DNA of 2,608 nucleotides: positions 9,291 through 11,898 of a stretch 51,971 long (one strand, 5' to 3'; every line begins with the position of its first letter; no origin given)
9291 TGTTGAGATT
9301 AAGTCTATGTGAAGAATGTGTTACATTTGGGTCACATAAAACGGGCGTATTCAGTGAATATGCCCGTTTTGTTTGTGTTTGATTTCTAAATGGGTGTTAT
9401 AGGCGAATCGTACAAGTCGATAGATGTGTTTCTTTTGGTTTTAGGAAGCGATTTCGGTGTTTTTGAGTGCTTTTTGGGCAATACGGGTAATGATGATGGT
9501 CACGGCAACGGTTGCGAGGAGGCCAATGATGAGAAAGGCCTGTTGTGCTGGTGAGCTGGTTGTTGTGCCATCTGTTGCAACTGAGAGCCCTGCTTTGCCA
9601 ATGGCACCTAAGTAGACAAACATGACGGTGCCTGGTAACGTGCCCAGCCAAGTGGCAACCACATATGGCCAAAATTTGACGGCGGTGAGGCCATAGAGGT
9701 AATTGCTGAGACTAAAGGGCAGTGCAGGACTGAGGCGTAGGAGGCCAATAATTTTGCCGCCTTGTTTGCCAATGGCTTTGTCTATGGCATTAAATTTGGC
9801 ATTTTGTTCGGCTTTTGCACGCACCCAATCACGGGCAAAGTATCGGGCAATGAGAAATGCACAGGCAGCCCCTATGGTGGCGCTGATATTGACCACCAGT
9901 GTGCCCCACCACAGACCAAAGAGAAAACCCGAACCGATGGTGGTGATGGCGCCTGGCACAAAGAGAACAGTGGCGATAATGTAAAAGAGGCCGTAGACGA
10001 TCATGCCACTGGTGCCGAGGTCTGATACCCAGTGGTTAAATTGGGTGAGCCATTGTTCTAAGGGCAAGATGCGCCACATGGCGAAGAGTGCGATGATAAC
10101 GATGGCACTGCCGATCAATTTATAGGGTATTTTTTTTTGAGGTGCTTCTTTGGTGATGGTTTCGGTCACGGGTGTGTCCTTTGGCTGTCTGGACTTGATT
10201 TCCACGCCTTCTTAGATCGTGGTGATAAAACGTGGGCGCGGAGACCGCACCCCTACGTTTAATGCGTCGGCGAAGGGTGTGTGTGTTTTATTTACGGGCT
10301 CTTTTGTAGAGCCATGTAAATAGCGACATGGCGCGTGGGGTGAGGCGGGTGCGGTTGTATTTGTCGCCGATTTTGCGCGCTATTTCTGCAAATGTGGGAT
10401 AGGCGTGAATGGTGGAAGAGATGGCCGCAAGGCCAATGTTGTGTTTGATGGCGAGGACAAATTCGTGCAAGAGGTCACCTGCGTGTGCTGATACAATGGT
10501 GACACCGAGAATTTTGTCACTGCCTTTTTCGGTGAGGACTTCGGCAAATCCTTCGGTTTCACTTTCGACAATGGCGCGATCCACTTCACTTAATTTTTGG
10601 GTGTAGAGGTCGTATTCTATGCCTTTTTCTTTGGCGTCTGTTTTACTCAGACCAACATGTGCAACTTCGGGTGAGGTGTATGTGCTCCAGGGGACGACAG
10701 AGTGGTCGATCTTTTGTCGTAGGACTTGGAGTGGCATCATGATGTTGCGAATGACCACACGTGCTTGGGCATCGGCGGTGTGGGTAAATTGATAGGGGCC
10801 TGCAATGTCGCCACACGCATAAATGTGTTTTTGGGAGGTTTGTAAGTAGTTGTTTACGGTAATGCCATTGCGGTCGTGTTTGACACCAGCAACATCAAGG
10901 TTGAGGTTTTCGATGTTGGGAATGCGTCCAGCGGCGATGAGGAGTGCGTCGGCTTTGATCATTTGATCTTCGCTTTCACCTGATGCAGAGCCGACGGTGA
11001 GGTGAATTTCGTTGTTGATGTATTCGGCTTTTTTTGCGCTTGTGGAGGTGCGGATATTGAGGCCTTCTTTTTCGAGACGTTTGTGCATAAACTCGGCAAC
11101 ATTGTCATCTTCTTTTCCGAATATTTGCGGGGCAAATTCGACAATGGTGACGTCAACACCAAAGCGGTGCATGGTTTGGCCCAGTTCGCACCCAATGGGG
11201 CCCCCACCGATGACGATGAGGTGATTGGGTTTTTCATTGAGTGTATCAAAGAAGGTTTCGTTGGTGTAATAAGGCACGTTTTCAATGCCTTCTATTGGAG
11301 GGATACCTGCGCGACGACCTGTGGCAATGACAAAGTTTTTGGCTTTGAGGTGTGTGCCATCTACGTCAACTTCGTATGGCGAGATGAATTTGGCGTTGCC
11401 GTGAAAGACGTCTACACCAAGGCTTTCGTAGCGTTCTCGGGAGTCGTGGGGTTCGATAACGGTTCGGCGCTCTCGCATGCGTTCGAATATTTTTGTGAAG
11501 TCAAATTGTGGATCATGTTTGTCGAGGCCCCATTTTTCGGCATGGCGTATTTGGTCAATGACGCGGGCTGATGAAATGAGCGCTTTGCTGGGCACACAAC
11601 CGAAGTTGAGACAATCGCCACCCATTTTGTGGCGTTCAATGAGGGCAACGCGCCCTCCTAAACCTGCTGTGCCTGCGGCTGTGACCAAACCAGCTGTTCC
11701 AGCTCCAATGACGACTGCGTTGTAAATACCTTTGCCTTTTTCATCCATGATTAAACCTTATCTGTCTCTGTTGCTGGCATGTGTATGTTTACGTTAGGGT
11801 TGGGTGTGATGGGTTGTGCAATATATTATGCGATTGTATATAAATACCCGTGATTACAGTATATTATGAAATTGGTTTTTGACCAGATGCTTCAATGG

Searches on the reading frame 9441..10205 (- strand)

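Call 14: search_protein_families(library=pfam, proteins=[window:9441-10205:-], max_evalue=0.0001)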
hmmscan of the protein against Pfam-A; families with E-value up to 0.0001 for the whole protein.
window:9441-10205:- (254 aa): 1 family
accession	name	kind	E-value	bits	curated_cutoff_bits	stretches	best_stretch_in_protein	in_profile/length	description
PF09335.16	VTT_dom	-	4.9e-28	98.5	33.9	1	83-201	1-122/123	VTT domain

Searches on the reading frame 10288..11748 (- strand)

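Call 14: search_protein_families(library=pfam, proteins=[window:10288-11748:-], max_evalue=0.0001)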
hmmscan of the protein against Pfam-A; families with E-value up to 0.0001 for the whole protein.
window:10288-11748:- (486 aa): 8 families
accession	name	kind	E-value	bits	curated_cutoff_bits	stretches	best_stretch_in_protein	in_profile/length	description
PF07992.20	Pyr_redox_2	-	3.7e-63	214.1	26.1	1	10-329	2-291/291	Pyridine nucleotide-disulphide oxidoreductase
PF02852.28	Pyr_redox_dim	-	1.4e-28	99.7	25.3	1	352-456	1-105/110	Pyridine nucleotide-disulphide oxidoreductase, dimerisation domain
PF00070.33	Pyr_redox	-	3.9e-21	75.8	22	1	176-247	1-72/82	Pyridine nucleotide-disulphide oxidoreductase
PF01134.28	GIDA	-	8.8e-10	38.6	22.1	1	11-70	2-59/391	Glucose inhibited division protein A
PF13738.12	Pyr_redox_3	-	1.6e-08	34.6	30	1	125-313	114-305/305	Pyridine nucleotide-disulphide oxidoreductase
PF01494.25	FAD_binding_3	-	9.8e-07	28.7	22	0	178-204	5-31/349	FAD binding domain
PF03486.20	HI0933_like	-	2.1e-06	27.8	50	0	10-44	2-36/244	HI0933-like protein Rossmann domain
PF13450.12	NAD_binding_8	-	2.4e-06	28.2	21.9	0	13-46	1-35/68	NAD(P)-binding Rossmann-like domain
